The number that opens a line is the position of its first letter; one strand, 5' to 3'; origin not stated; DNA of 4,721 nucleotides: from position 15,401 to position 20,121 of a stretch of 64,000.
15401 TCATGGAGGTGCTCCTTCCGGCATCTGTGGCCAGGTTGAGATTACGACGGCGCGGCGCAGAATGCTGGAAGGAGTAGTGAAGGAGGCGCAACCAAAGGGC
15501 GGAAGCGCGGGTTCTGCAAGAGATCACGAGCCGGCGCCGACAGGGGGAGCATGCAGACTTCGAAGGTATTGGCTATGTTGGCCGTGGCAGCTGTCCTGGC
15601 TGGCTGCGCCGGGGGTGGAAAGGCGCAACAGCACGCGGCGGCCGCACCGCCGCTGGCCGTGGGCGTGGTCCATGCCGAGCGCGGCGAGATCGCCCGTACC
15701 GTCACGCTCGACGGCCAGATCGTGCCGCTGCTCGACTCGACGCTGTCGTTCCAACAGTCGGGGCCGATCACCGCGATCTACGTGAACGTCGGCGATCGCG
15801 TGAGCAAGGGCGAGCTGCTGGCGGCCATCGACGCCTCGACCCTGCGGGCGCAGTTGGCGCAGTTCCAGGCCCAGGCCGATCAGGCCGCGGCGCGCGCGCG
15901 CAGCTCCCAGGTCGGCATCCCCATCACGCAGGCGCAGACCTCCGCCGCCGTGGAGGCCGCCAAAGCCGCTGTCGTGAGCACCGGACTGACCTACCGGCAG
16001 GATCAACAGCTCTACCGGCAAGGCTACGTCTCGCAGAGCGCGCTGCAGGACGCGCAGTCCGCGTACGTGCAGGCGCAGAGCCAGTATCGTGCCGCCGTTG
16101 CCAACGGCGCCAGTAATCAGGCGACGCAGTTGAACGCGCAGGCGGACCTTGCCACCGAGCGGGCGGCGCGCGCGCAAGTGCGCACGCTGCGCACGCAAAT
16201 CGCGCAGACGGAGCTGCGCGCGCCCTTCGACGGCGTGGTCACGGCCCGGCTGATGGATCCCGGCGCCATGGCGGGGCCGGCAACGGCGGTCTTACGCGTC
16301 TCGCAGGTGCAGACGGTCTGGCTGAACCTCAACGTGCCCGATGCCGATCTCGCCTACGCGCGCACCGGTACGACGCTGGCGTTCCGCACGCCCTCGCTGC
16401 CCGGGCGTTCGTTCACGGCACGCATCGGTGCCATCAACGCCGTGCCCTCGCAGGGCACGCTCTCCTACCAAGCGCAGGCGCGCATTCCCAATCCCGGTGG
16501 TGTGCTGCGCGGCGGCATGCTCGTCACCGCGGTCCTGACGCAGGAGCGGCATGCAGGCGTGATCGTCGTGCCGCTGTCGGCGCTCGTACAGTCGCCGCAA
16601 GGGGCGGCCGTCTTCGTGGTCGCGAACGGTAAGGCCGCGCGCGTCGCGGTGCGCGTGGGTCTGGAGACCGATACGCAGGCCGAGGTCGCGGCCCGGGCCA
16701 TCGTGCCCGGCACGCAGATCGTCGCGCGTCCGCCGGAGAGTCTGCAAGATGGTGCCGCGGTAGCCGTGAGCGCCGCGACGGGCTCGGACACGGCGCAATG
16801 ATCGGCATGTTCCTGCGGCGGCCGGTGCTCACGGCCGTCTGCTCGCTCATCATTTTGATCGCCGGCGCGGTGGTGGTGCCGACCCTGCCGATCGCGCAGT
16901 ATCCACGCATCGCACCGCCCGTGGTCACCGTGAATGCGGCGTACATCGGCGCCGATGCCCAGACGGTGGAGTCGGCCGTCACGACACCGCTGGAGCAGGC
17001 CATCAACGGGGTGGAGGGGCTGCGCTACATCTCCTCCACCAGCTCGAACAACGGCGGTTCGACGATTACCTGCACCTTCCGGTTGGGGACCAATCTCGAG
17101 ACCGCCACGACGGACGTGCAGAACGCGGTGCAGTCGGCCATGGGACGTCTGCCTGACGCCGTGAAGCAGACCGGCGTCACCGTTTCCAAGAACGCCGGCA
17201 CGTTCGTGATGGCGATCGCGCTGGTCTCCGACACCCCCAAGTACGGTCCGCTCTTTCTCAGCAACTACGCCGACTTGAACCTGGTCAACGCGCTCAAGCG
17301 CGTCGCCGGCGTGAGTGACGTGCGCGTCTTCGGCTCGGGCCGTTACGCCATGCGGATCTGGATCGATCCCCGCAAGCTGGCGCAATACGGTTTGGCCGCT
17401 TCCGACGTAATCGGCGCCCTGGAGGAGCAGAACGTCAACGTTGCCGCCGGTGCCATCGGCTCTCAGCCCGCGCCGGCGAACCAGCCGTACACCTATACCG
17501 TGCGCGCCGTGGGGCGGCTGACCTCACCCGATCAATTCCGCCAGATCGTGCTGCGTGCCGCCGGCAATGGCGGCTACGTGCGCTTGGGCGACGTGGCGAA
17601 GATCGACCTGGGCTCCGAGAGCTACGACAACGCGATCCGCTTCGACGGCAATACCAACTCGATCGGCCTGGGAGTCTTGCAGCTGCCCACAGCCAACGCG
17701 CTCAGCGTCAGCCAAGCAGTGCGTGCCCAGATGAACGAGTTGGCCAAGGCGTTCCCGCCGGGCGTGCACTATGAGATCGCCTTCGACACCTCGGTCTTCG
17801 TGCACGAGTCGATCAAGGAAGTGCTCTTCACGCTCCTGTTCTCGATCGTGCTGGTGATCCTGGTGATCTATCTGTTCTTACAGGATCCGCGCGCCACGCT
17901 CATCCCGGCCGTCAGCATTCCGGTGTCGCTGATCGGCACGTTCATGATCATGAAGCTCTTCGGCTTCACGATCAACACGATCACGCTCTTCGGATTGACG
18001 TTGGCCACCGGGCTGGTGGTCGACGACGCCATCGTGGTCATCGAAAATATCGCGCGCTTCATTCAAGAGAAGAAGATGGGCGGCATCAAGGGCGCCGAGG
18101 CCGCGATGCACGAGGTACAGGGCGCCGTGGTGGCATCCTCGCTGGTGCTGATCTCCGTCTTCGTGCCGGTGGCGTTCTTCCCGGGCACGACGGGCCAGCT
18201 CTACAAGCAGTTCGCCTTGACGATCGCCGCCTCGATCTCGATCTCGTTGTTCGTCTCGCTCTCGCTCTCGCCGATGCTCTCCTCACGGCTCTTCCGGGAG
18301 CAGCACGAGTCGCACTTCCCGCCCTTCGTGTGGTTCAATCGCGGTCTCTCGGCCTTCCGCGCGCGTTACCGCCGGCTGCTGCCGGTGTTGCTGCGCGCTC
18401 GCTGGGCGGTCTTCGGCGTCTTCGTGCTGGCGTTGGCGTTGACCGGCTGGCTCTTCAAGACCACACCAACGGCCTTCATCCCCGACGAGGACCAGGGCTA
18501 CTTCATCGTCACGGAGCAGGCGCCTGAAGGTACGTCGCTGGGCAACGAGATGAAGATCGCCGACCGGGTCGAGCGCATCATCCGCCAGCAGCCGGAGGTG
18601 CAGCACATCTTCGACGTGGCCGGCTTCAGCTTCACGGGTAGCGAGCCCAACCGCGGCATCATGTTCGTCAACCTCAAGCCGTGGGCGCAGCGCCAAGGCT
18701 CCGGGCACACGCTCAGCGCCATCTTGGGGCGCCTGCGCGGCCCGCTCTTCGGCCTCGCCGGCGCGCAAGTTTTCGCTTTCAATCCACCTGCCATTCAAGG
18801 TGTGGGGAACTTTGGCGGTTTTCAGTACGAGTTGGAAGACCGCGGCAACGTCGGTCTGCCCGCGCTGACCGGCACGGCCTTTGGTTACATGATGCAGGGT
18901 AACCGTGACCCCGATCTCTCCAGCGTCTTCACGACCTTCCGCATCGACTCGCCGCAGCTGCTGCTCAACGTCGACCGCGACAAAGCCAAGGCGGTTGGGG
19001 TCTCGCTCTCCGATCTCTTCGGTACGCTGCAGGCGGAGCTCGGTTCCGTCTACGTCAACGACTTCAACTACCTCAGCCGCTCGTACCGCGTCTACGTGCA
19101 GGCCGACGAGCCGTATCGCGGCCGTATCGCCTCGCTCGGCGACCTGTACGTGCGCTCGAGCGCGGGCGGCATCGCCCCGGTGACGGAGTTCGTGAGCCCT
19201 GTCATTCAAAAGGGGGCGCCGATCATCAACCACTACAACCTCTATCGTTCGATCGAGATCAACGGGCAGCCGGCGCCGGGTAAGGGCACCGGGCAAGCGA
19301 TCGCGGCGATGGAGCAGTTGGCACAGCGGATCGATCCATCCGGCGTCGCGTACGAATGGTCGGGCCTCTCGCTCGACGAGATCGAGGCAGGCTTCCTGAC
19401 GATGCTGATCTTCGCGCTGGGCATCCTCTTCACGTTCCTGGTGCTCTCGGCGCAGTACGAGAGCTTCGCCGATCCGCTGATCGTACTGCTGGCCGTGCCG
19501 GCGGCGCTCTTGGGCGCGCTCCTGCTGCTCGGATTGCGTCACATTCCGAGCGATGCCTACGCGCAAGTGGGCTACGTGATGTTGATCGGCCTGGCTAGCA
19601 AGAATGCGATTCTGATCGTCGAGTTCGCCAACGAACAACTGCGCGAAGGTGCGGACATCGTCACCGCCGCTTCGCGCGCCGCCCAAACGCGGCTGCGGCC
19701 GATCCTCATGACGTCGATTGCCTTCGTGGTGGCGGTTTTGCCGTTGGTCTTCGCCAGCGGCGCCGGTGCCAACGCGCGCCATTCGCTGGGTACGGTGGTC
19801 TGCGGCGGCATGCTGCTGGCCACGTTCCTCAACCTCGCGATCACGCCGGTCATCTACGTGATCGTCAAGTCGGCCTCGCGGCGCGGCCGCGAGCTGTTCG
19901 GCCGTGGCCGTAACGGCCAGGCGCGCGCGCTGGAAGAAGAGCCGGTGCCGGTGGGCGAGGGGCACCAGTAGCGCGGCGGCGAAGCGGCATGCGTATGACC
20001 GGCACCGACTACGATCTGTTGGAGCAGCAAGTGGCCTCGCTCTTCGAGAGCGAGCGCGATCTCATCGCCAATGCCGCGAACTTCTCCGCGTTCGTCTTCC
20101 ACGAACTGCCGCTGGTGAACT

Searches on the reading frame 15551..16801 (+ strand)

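Call 95: search_protein_families(library=pfam, proteins=[window:15551-16801:+], max_evalue=0.00001)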
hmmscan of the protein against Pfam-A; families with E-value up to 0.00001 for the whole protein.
window:15551-16801:+ (416 aa): 3 families
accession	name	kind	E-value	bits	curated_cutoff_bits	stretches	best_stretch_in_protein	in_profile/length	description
PF16576.10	HlyD_D23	-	2.2e-27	96.2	30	1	138-325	32-214/214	Barrel-sandwich domain of CusB or HlyD membrane-fusion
PF13437.12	HlyD_3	-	1.7e-08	35.6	22.2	1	222-317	2-101/106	HlyD family secretion protein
PF13533.13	Biotin_lipoyl_2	-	2.1e-07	31.1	29.8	1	64-94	2-32/32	Biotin-lipoyl like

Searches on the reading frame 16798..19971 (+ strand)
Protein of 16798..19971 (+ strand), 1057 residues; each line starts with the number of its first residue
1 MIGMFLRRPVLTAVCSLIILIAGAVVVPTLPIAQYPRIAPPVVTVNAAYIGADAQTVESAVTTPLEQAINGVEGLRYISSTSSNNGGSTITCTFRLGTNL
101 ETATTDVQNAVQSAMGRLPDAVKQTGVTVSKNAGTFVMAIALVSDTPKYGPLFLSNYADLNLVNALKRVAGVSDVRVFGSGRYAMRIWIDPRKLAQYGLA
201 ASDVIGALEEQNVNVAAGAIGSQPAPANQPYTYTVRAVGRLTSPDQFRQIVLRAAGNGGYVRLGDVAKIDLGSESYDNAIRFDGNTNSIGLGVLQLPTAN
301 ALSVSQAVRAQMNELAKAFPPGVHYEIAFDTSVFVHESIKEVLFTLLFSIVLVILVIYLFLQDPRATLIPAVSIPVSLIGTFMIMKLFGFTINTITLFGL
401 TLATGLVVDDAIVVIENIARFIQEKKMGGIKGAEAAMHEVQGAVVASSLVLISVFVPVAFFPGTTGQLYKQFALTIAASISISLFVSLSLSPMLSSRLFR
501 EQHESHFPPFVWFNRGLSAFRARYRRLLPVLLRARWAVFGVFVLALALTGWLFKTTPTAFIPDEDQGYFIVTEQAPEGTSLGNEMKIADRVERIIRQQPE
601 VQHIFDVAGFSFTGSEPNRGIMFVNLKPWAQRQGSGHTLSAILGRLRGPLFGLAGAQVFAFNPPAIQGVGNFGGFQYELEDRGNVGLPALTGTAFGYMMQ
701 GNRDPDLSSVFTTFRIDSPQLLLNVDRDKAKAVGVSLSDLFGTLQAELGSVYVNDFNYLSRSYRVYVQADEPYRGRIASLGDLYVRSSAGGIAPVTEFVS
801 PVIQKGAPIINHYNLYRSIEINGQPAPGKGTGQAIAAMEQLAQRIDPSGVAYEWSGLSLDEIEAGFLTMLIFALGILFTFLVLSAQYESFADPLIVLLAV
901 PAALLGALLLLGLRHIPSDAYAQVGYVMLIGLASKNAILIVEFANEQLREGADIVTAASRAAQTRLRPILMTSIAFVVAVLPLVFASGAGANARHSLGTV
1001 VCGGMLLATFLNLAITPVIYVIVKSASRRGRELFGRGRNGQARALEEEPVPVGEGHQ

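Call 95: search_protein_families(library=pfam, proteins=[window:16798-19971:+], max_evalue=0.00001)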
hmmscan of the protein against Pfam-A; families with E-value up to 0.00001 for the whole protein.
window:16798-19971:+ (1057 aa): 2 families
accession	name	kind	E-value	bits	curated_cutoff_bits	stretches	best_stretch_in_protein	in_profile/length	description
PF00873.25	ACR_tran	-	0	1115.3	28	1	1-1024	1-1021/1021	AcrB/AcrD/AcrF family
PF03176.21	MMPL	-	8.3e-15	55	20.5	1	811-1023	84-302/333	MMPL family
